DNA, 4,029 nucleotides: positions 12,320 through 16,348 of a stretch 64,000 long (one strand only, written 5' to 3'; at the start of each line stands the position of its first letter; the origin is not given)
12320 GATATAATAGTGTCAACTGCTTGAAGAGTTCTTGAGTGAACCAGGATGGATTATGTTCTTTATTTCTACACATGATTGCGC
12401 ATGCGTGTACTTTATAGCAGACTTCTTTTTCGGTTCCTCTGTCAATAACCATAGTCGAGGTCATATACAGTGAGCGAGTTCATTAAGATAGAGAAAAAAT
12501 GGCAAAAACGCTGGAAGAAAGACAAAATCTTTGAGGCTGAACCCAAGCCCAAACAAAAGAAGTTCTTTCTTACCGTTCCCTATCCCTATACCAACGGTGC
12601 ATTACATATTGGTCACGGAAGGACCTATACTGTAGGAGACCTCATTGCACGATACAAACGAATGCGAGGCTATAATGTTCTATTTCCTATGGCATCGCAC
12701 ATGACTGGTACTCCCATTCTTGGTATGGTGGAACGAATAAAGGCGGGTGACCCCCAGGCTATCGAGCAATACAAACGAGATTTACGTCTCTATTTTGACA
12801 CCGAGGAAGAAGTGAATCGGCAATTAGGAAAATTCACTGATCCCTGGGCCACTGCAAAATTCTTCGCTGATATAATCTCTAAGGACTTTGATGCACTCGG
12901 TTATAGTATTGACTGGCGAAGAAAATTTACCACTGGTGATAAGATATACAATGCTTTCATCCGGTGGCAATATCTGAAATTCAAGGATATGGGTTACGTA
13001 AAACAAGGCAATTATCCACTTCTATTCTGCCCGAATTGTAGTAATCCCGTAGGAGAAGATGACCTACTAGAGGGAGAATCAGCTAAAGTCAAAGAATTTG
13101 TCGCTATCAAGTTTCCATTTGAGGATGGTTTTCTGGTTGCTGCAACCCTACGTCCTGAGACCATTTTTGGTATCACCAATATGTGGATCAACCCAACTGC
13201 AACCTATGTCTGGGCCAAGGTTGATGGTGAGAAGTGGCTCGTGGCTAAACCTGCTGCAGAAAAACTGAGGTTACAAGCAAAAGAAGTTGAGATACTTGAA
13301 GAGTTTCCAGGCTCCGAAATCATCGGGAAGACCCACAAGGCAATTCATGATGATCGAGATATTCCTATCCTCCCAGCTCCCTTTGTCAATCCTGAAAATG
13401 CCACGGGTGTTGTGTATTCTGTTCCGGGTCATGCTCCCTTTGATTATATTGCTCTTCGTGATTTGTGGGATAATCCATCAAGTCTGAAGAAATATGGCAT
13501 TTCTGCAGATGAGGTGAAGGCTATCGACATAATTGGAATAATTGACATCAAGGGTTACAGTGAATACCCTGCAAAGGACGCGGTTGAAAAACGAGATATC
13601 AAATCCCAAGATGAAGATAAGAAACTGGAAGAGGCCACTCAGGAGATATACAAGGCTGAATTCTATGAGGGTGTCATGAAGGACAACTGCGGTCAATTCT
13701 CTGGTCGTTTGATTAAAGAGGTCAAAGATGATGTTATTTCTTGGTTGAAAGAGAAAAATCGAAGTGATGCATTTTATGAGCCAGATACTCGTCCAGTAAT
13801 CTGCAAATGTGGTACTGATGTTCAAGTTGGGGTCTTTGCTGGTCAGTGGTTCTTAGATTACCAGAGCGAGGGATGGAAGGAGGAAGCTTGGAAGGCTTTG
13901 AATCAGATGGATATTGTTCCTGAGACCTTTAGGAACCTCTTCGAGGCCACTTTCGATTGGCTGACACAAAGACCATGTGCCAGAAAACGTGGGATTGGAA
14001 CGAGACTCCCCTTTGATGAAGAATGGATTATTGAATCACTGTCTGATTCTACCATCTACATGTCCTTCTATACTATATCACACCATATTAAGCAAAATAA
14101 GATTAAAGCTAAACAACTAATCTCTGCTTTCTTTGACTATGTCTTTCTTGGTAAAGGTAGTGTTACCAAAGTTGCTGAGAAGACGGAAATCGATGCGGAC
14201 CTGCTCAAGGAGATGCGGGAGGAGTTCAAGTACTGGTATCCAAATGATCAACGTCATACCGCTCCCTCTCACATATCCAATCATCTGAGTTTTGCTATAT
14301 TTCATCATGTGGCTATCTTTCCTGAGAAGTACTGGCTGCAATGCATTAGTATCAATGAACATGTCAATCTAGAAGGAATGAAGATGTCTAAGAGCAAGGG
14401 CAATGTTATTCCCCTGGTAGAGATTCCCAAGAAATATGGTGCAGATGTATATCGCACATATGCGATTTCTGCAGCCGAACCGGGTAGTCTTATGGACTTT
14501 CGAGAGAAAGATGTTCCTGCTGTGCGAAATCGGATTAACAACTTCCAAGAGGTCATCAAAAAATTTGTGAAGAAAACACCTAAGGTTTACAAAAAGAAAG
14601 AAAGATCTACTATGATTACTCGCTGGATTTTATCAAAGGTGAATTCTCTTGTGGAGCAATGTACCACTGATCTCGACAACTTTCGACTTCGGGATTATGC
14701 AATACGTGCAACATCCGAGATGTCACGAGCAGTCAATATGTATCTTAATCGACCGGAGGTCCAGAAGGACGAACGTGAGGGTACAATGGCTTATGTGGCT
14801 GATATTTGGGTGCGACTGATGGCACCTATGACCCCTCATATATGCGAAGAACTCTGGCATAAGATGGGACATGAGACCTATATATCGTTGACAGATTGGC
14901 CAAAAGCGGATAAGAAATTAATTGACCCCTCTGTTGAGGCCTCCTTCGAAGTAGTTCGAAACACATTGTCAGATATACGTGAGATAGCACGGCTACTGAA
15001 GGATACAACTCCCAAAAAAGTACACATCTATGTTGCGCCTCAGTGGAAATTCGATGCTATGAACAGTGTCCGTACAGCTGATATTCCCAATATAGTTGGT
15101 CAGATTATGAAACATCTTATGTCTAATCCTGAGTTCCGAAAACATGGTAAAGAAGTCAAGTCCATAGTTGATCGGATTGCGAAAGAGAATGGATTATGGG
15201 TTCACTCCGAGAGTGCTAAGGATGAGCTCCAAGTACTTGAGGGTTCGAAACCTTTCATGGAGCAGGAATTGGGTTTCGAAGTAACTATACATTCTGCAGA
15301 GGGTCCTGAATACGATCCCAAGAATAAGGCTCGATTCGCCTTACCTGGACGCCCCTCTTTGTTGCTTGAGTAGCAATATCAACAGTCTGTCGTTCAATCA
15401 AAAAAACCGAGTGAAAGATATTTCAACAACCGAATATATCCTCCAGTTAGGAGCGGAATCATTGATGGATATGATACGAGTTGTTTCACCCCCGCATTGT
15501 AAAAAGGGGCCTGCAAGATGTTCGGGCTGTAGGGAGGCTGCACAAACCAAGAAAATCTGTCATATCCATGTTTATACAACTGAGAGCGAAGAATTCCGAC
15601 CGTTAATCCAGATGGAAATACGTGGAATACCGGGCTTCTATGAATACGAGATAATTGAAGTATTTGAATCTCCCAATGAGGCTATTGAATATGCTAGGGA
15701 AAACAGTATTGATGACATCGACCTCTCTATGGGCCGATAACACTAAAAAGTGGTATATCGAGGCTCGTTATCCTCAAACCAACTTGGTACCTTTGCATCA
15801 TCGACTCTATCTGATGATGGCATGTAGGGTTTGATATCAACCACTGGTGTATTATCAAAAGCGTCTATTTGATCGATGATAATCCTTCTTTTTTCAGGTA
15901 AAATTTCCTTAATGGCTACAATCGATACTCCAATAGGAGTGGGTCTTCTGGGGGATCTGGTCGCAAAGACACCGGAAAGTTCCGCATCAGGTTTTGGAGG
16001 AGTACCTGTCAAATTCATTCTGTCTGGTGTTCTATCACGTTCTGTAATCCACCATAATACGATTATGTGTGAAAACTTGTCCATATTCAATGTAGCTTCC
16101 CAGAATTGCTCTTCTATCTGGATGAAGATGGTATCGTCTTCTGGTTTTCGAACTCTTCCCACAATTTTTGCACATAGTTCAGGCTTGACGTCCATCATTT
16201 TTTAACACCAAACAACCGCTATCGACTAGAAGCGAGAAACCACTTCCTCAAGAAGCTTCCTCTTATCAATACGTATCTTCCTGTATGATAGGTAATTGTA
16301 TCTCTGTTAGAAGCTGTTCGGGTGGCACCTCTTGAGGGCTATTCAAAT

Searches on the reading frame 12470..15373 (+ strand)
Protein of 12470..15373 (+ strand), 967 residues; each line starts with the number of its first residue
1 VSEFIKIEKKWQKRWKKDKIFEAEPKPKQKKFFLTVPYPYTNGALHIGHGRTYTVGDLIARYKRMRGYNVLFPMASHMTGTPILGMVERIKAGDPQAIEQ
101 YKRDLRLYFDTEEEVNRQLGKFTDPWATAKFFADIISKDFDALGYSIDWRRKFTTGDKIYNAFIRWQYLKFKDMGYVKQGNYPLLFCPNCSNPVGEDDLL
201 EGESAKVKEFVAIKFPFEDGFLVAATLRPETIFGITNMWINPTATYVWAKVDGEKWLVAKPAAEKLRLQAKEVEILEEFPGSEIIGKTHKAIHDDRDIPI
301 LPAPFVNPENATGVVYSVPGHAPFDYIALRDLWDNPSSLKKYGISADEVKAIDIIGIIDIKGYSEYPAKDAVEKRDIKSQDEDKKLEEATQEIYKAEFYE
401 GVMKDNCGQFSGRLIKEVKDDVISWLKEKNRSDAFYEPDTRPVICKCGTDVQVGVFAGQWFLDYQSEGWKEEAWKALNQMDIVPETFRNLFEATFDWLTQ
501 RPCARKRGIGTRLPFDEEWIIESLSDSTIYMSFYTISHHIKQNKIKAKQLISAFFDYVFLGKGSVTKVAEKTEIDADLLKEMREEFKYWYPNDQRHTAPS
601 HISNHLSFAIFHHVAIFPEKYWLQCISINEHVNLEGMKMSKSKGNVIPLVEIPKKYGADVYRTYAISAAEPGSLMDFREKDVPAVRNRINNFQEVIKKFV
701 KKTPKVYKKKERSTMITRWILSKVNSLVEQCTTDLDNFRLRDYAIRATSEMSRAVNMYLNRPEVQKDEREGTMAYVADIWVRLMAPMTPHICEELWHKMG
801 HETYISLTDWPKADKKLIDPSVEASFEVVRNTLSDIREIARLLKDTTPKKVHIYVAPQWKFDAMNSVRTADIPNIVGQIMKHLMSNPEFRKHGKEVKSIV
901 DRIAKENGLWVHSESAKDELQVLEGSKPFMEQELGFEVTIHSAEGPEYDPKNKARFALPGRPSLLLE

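Call 52: search_protein_families(library=ncbifam, proteins=[window:12470-15373:+])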
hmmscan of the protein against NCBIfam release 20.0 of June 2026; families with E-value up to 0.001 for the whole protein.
window:12470-15373:+ (967 aa): 21 families
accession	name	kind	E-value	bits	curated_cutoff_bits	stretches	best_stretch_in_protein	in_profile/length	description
NF008957.0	PRK12300.1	subfamily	0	1192.3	677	1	3-967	5-946/946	leucine--tRNA ligase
TIGR00395.1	leuS_arch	equivalog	0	1039.5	648.5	1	6-967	2-938/938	leucine--tRNA ligase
TIGR00422.1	valS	equivalog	3.9e-77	260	612.1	2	400-926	299-826/863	valine--tRNA ligase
NF009687.0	PRK13208.1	equivalog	2e-69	234.6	738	2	4-243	12-232/801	valine--tRNA ligase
NF004349.1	PRK05729.1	equivalog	1.6e-66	225.1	704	3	584-865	462-750/860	valine--tRNA ligase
TIGR00392.1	ileS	equivalog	6.7e-55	186.7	621.4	2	3-546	7-505/861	isoleucine--tRNA ligase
TIGR00396.1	leuS_bact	equivalog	1.2e-52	179.1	548.4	3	3-82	2-81/843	leucine--tRNA ligase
NF011492.0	PRK14900.1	equivalog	6.5e-38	130.2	1783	2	5-244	16-243/1044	valine--tRNA ligase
NF000540.1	alt_ValS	exception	3.1e-36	124.7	900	2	6-237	8-242/827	valine--tRNA ligase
NF000258.1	MupB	exception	4.5e-29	100.9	1900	2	4-327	5-325/1033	mupirocin-resistant isoleucine--tRNA ligase MupB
TIGR00398.1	metG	equivalog_domain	5.4e-28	98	336.35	2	581-804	267-506/530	methionine--tRNA ligase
NF001100.0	PRK00133.1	equivalog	7.4e-26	90.9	587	2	28-110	3-85/676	methionine--tRNA ligase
NF000257.1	MupA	exception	7.6e-23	80.2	1900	2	624-831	571-792/1024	mupirocin-resistant isoleucine--tRNA ligase MupA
NF040702.1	ileS_w_GNAT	exception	2.7e-19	68.3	1999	1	3-198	18-206/1100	isoleucine--tRNA ligase, N-acetyltransferase domain-containing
NF008900.0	PRK12267.1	equivalog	1.9e-18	66.3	598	2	28-74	2-48/648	methionine--tRNA ligase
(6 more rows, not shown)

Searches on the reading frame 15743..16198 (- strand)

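Call 60: search_protein_families(library=pfam, proteins=[window:15743-16198:-])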
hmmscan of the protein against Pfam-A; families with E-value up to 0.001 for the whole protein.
window:15743-16198:- (151 aa): 1 family
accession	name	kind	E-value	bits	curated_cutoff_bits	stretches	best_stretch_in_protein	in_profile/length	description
PF01980.22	TrmO_N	-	4.1e-27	95.1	26.8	1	23-130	13-116/116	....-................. O N-terminal domain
